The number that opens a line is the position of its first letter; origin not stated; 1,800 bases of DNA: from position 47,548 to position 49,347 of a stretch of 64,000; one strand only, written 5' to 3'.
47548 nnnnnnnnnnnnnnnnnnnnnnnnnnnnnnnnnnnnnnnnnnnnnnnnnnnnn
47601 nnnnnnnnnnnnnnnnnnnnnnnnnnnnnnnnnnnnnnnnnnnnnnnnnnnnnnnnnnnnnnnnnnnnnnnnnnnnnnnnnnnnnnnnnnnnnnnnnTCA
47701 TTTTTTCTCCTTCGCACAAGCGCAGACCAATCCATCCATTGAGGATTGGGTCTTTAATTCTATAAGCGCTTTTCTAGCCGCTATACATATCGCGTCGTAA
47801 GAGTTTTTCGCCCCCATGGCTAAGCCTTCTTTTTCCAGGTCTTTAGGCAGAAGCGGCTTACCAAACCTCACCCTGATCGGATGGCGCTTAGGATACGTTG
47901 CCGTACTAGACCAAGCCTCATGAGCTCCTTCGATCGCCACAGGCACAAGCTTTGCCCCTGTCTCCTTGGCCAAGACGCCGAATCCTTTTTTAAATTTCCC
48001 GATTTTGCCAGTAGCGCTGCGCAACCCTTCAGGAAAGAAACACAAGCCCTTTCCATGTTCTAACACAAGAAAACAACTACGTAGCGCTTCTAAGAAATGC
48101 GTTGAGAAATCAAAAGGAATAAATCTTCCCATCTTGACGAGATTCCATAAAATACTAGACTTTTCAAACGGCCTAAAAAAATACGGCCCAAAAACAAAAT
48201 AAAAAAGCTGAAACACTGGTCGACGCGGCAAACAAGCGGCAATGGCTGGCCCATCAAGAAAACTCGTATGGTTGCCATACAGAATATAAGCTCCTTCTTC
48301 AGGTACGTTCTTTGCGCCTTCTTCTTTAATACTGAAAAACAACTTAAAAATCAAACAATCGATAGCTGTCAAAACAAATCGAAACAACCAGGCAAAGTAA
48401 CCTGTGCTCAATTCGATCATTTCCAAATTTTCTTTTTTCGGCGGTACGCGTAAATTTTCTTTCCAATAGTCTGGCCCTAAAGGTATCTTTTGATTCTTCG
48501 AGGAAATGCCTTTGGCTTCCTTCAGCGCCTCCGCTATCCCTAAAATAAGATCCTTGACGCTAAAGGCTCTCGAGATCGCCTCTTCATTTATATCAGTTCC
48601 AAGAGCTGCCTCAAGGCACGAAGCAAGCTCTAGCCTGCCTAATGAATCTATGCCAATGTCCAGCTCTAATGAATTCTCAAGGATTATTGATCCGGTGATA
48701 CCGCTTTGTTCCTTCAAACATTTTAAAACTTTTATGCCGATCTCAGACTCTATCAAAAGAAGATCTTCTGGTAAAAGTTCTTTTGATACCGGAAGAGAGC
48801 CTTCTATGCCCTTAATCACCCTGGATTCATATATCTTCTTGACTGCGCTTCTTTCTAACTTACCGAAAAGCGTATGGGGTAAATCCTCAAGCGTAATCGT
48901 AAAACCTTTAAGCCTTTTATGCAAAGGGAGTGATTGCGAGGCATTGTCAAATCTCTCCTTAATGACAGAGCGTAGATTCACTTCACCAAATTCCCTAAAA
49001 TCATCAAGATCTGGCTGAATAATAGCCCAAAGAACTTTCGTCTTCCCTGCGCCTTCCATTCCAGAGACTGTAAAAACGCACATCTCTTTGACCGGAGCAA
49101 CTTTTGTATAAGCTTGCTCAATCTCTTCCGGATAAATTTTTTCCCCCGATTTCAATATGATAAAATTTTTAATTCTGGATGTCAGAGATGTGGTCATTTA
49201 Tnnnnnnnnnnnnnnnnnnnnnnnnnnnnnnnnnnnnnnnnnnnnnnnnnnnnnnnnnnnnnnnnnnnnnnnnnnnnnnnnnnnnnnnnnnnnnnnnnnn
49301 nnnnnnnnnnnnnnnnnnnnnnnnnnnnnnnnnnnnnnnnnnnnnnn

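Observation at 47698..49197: Orphan AMP-binding C-terminal subdomain fused to ACP and PlsC with no adenylation core in the vicinity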

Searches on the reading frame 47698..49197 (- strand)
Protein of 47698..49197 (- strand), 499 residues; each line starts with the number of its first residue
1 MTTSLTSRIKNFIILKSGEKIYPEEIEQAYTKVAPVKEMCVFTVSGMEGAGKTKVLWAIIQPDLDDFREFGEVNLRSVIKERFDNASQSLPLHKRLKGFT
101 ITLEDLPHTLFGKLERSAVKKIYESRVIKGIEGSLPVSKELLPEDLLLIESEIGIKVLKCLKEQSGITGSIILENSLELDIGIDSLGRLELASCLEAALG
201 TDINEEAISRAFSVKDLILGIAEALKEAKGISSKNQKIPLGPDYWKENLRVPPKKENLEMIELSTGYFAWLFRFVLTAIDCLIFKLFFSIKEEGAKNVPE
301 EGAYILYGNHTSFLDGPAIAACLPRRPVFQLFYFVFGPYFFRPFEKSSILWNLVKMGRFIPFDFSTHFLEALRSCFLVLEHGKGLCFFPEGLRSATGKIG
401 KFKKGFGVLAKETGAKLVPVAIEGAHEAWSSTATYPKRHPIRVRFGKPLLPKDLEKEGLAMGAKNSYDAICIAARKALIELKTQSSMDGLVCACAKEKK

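Call 3: search_protein_families(library=pfam, proteins=[window:47698-49197:-], max_evalue=0.1)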
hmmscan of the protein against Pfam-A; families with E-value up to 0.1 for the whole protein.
window:47698-49197:- (499 aa): 4 families
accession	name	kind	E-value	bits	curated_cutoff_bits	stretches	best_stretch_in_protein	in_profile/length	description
PF01553.26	Acyltransferase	-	1.2e-14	54.6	23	1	290-422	2-131/132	Acyltransferase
PF00550.31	PP-binding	-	2.5e-05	24.9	20.8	1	157-217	3-63/67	Phosphopantetheine attachment site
PF23562.2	AMP-binding_C_3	-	0.0056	17.5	20.8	1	12-126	3-115/124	AMP-binding enzyme C-terminal domain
PF13193.12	AMP-binding_C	-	0.013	16.8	24.5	1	25-113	1-76/76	AMP-binding enzyme C-terminal domain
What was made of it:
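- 48523..48747 (-): aa 151-225: acyl carrier (PP-binding) domain. The phosphopantetheine serine S185 (nt 48643-48645) lies in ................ Pfam PP-binding E 2.5e-5 (call 3).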

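Call 4: search_protein_families(library=ncbifam, proteins=[window:47698-49197:-], max_evalue=0.1)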
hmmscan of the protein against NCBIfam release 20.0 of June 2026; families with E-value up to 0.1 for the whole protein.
window:47698-49197:- (499 aa): 30 families (the best 25 are shown)
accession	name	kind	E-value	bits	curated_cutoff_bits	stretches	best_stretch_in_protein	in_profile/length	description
NF006386.0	PRK08633.1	equivalog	4e-21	74.5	1221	1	274-449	413-586/1147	acyl-[ACP]--phospholipid O-acyltransferase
NF005291.0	PRK06814.1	equivalog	3.4e-17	61.7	1349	1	275-430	426-571/1140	acyl-[ACP]--phospholipid O-acyltransferase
NF005959.0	PRK08043.1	equivalog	6.2e-14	51.2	886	1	282-427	8-142/719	bifunctional acyl-ACP--phospholipid O-acyltransferase/long-chain-fatty-acid--ACP ligase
TIGR00530.1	AGP_acyltrn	subfamily_domain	8.6e-12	44.9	102.95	1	372-422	79-129/130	1-acylglycerol-3-phosphate O-acyltransferase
NF004511.1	PRK05852.1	equivalog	7.1e-06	24.9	650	1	4-123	399-504/505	FadD7 family fatty acid--CoA ligase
NF005662.0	PRK07445.1-4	equivalog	1.3e-05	24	640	1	14-125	366-463/467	O-succinylbenzoic acid--CoA ligase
NF004114.0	PRK05605.1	equivalog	2.6e-05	22.7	766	1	5-122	465-568/575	long-chain-fatty-acid--CoA ligase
NF052580.1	Str24CoAsynCasG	equivalog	2.8e-05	22.6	750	1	5-120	445-547/548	steroid-24-oyl-CoA synthetase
NF002148.0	PRK00982.1-2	subfamily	5.9e-05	22.8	71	1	156-222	8-75/79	acyl carrier protein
NF004837.0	PRK06187.1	subfamily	0.00017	20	476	1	5-124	418-523/531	long-chain-fatty-acid--CoA ligase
NF009233.0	PRK12583.1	subfamily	0.00046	18.7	832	1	5-121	446-548/558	fatty acid CoA ligase family protein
NF058660.1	cispen_ACP_AmcB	equivalog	0.00078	19.6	80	1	171-209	23-61/80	cispentacin biosynthesis acyl carrier protein AmcB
NF002966.0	PRK03640.1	equivalog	0.0008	18.1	556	1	13-81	385-446/483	o-succinylbenzoate--CoA ligase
NF005850.0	PRK07768.1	subfamily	0.0011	17.3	572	1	7-119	434-539/545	long-chain-fatty-acid--CoA ligase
TIGR00517.1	acyl_carrier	equivalog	0.0012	18.6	70.45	1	152-218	3-70/77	acyl carrier protein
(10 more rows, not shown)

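Call 7: find_homologous_proteins(query=window:47698-49197:-, max_evalue=0.00001)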
Query window:47698-49197:- (499 aa): 316 proteins with E <= 0.00001 among 8000 candidates; the best 120 are listed.
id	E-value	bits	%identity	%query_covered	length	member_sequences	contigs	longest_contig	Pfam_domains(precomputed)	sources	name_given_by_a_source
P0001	9.8e-285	963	87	97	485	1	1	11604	PF01553.27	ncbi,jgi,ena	ncbi:MAG: 1-acyl-sn-glycerol-3-phosphate acyltransferase [Candidatus Omnitrophota bacterium]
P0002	7.4e-275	930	85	97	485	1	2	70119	PF00550.32,PF01553.27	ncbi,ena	-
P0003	1.3e-272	923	84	97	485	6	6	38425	PF01553.27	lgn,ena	-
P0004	3.7e-269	911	83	97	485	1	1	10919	PF01553.27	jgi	jgi:long-chain acyl-CoA synthetase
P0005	4.0e-260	882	80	97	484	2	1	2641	PF00550.32,PF01553.27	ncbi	-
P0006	4.4e-260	881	81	97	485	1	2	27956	PF01553.27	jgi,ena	-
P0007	1.8e-257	873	81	97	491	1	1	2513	PF00550.32,PF01553.27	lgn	-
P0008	1.8e-257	873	79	97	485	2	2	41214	PF00550.32,PF01553.27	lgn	-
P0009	1.2e-256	870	79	97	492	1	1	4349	PF01553.27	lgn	-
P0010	3.2e-255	865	80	97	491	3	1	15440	PF01553.27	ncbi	-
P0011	3.3e-254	862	78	97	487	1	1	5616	PF00550.32,PF01553.27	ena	-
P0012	9.3e-253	857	78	97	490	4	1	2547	PF01553.27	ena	-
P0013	2.0e-252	856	79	97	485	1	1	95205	PF00550.32,PF01553.27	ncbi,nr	ncbi:MAG: hypothetical protein A2Z88_02435 [Omnitrophica WOR_2 bacterium GWA2_47_8]|nr:MAG: hypothet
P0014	2.3e-252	856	79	97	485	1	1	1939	PF01553.27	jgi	jgi:long-chain acyl-CoA synthetase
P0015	1.5e-251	853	78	97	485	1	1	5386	PF01553.27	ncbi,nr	ncbi:MAG: 1-acyl-sn-glycerol-3-phosphate acyltransferase [Candidatus Omnitrophota bacterium]|nr:1-ac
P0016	3.8e-251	852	78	97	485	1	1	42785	PF00550.32,PF01553.27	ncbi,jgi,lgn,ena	ncbi:MAG: 1-acyl-sn-glycerol-3-phosphate acyltransferase [Candidatus Omnitrophota bacterium]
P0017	5.1e-251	852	78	97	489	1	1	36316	PF00550.32,PF01553.27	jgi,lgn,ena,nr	nr:1-acyl-sn-glycerol-3-phosphate acyltransferase [Candidatus Omnitrophota bacterium]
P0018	1.0e-250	851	78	97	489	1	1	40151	PF00550.32,PF01553.27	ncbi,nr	ncbi:MAG: 1-acyl-sn-glycerol-3-phosphate acyltransferase [Candidatus Omnitrophota bacterium]|nr:1-ac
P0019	1.7e-250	850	77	97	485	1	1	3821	PF00550.32,PF01553.27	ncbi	-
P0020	2.2e-250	850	78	97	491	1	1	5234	PF00550.32,PF01553.27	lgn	-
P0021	4.7e-250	848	79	95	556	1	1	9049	PF00550.32,PF01553.27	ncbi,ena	-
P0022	2.7e-249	846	78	97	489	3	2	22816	PF00550.32,PF01553.27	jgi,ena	-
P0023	3.6e-249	846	78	97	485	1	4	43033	PF00550.32,PF01553.27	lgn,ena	-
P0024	9.5e-249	844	77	97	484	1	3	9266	PF01553.27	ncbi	-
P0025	1.2e-248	844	78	97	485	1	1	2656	PF00550.32,PF01553.27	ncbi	-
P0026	2.2e-248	843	78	97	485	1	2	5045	PF00550.32,PF01553.27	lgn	-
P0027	2.4e-248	843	77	97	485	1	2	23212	PF01553.27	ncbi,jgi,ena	-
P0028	9.9e-248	841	78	97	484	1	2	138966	PF00550.32,PF01553.27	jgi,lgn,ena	-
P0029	1.1e-247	841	77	97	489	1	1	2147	PF00550.32,PF01553.27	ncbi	-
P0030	1.2e-247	840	76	97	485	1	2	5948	PF00550.32,PF01553.27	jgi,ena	-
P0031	1.3e-247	840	76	97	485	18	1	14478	PF00550.32,PF01553.27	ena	-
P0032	1.7e-247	840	78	97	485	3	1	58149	PF00550.32,PF01553.27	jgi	-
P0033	1.9e-247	840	78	97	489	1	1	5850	PF00550.32,PF01553.27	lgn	-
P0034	2.1e-247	840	77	97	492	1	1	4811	PF00550.32,PF01553.27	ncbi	-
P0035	2.3e-247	840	77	96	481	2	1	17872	PF00550.32,PF01553.27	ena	-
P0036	3.1e-247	839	75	97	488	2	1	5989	PF00550.32,PF01553.27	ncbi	-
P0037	1.2e-246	837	76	97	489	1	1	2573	PF00550.32,PF01553.27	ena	-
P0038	2.1e-246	836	77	97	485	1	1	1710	PF00550.32,PF01553.27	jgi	-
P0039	7.7e-246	835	76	97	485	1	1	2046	PF01553.27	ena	-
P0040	6.6e-245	831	75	97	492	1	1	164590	PF01553.27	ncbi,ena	-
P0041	3.4e-244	829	76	97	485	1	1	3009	PF00550.32,PF01553.27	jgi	jgi:long-chain acyl-CoA synthetase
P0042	7.3e-244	828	75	97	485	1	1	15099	PF00550.32,PF01553.27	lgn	-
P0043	1.5e-243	827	75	97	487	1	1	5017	PF00550.32,PF01553.27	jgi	jgi:long-chain acyl-CoA synthetase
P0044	2.1e-243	827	75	97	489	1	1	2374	PF01553.27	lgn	-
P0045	7.1e-243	825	75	98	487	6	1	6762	PF00550.32,PF01553.27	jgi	-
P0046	1.5e-242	824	75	97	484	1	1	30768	PF01553.27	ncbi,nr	ncbi:MAG: 1-acyl-sn-glycerol-3-phosphate acyltransferase [Candidatus Omnitrophica bacterium]|nr:1-ac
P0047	2.2e-242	823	76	97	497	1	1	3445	PF00550.32,PF01553.27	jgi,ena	-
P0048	2.6e-242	823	76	96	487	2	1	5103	PF00550.32,PF01553.27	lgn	-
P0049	5.2e-242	822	74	97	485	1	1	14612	PF01553.27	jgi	jgi:long-chain acyl-CoA synthetase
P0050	1.4e-241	820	74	97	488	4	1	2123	PF00550.32,PF01553.27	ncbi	-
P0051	1.5e-241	820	75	97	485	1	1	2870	PF01553.27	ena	-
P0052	1.7e-241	820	76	97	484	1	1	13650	PF00550.32,PF01553.27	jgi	jgi:long-chain acyl-CoA synthetase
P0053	1.7e-241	820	77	97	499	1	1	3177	PF00550.32,PF01553.27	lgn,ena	-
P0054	3.6e-241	819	73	97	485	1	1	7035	PF01553.27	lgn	-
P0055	1.5e-240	817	75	97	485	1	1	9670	PF00550.32,PF01553.27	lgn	-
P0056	2.0e-240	817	76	97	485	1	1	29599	PF01553.27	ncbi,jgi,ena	-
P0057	2.6e-240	816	75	97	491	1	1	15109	PF01553.27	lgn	-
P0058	3.5e-240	816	75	97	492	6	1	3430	PF01553.27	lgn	-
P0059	3.9e-240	816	75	97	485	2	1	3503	PF00550.32,PF01553.27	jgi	-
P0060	5.3e-239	812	73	97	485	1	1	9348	PF00550.32,PF01553.27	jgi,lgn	jgi:long-chain acyl-CoA synthetase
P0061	1.7e-238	810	74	97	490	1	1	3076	PF00550.32,PF01553.27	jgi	jgi:long-chain acyl-CoA synthetase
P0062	2.1e-238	810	73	97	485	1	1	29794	PF00550.32,PF01553.27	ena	-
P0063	2.9e-238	810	72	98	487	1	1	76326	PF00550.32,PF01553.27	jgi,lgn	-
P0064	4.6e-238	809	72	98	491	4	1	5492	PF01553.27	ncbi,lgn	-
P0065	5.0e-238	809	74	97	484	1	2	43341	PF01553.27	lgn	-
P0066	1.5e-237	807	75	97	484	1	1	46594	PF00550.32,PF01553.27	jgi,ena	-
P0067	2.4e-237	806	72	99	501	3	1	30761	PF01553.27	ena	-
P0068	2.4e-237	806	73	98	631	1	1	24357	PF01553.27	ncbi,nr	ncbi:MAG: 1-acyl-sn-glycerol-3-phosphate acyltransferase [Candidatus Omnitrophica bacterium]|nr:1-ac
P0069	2.6e-237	806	73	97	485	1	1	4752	PF01553.27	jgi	-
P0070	8.7e-237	805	72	99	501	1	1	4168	PF01553.27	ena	-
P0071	9.4e-237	805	73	97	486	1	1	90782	PF00550.32,PF01553.27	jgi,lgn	-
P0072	1.9e-236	804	74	97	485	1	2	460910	PF00550.32,PF01553.27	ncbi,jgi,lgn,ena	-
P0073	4.8e-236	802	72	97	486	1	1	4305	PF00550.32,PF01553.27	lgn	-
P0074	1.1e-235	801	73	98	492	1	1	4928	PF00550.32,PF01553.27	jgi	jgi:long-chain acyl-CoA synthetase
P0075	1.4e-235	801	74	97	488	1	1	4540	PF00550.32,PF01553.27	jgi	jgi:long-chain acyl-CoA synthetase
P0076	1.6e-235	801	75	97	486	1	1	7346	PF01553.27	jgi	jgi:long-chain acyl-CoA synthetase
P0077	1.8e-235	800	73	97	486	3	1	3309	PF01553.27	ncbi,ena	-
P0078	1.8e-235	800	73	97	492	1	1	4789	PF00550.32,PF01553.27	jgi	jgi:long-chain acyl-CoA synthetase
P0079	1.9e-235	800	73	96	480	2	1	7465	PF00550.32,PF01553.27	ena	-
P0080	7.9e-235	798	72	97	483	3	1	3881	PF00550.32,PF01553.27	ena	-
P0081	7.9e-235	798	73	97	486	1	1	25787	PF01553.27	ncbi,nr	ncbi:MAG: 1-acyl-sn-glycerol-3-phosphate acyltransferase [Candidatus Omnitrophica bacterium]|nr:1-ac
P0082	1.3e-234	797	72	97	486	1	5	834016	PF00550.32,PF01553.27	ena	-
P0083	1.7e-234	797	73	97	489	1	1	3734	PF01553.27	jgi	jgi:long-chain acyl-CoA synthetase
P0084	1.9e-234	797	73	97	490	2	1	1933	PF00550.32,PF01553.27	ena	-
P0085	2.0e-234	797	72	97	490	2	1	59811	PF00550.32,PF01553.27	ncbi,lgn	-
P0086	2.5e-234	797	72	97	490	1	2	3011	PF00550.32,PF01553.27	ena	-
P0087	4.0e-234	796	72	97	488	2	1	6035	PF00550.32,PF01553.27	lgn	-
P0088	4.6e-234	796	73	97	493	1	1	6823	PF00550.32,PF01553.27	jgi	-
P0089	5.5e-234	795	73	97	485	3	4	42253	PF00550.32,PF01553.27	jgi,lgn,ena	-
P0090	8.2e-234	795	71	97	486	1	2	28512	PF00550.32,PF01553.27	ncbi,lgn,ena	-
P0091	8.6e-234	795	73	97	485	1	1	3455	PF01553.27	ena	-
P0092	1.1e-233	794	74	94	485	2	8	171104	PF00550.32,PF01553.27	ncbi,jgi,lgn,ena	jgi:long-chain acyl-CoA synthetase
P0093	1.6e-233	794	71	97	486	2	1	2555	PF00550.32,PF01553.27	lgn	-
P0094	3.6e-233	793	73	97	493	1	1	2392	PF00550.32,PF01553.27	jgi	jgi:long-chain acyl-CoA synthetase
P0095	1.1e-232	791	71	97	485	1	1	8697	PF00550.32,PF01553.27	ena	-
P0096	1.2e-232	791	73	97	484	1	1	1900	PF00550.32,PF01553.27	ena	-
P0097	1.7e-232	791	73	97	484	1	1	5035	PF01553.27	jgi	jgi:long-chain acyl-CoA synthetase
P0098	2.9e-232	790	76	92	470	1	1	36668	PF00550.32,PF01553.27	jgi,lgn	-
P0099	3.6e-232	789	73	97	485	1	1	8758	PF00550.32,PF01553.27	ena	-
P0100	4.9e-232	789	72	97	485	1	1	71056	PF00550.32,PF01553.27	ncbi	ncbi:MAG: 1-acyl-sn-glycerol-3-phosphate acyltransferase [Candidatus Omnitrophota bacterium]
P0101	7.7e-232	788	72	97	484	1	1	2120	PF00550.32,PF01553.27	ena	-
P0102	1.2e-231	788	72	97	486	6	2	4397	PF01553.27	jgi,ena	-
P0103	1.3e-231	788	78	90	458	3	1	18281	PF00550.32,PF01553.27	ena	-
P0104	1.5e-231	787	72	96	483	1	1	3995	PF00550.32,PF01553.27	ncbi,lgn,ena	-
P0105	1.6e-231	787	73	97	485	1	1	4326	PF00550.32,PF01553.27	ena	-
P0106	3.8e-231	786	71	97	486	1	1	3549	PF00550.32,PF01553.27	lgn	-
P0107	4.1e-231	786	72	97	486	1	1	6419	PF00550.32,PF01553.27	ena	-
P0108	4.3e-231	786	72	97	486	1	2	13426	PF00550.32,PF01553.27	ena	-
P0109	4.9e-231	786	73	95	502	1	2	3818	PF00550.32,PF01553.27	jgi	jgi:long-chain acyl-CoA synthetase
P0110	6.8e-231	785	73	98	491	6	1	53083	PF01553.27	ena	-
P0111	7.7e-231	785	74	97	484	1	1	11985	PF00550.32,PF01553.27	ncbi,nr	ncbi:MAG: 1-acyl-sn-glycerol-3-phosphate acyltransferase [Candidatus Omnitrophica bacterium]|nr:1-ac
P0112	8.0e-231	785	72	97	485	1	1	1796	PF00550.32,PF01553.27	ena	-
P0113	1.1e-230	785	72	97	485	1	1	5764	PF00550.32,PF01553.27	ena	-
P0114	1.5e-230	784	70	97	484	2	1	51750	PF00550.32,PF01553.27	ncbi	-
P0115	2.2e-230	784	72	97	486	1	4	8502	PF01553.27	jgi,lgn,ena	-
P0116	2.4e-230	783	74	95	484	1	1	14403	PF00550.32,PF01553.27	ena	-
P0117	2.7e-230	783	73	97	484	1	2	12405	PF01553.27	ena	-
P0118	3.2e-230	783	70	97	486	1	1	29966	PF00550.32,PF01553.27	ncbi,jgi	-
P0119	3.6e-230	783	73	97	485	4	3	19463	PF01553.27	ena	-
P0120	3.9e-230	783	72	97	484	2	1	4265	PF00550.32,PF01553.27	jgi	jgi:long-chain acyl-CoA synthetase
